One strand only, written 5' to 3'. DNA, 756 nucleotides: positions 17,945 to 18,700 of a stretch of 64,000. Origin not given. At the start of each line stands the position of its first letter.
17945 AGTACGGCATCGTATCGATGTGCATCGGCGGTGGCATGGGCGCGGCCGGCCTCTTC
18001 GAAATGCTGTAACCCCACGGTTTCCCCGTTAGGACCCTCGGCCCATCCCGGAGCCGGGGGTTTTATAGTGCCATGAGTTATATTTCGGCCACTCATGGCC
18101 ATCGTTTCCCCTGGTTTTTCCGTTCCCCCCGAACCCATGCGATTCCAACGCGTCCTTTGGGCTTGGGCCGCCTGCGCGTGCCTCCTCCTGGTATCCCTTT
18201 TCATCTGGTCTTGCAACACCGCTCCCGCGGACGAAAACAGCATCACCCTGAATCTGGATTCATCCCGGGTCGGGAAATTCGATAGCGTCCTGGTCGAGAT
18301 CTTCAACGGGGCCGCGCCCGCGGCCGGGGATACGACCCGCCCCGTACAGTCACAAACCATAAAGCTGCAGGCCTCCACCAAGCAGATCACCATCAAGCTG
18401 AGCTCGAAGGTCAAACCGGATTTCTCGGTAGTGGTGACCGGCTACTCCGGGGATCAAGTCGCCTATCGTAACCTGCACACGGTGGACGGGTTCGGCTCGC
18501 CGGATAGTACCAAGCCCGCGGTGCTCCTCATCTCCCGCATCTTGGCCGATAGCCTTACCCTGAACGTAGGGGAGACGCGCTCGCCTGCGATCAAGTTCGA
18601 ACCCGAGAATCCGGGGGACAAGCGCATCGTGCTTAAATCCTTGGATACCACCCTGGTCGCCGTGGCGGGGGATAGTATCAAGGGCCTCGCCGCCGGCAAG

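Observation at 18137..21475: Surface protein threading three CxxCH...MP mono-haem-like modules through a stalk of nine Big_2 Ig domains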

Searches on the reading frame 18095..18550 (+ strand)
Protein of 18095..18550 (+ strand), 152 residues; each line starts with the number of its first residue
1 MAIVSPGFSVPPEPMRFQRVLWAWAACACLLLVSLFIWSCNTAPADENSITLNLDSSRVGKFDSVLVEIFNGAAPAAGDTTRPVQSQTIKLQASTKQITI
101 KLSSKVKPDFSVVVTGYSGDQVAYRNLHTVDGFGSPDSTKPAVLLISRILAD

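Call 6: search_protein_families(library=pfam, proteins=[window:18095-18550:+], max_evalue=10)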
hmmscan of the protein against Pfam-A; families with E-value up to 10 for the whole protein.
seq(152 aa): 0 families
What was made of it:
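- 18215..18514 (+): N-terminal beta-sandwich domain without cofactor motif (aa ~41-140). No Pfam hit (call 6).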
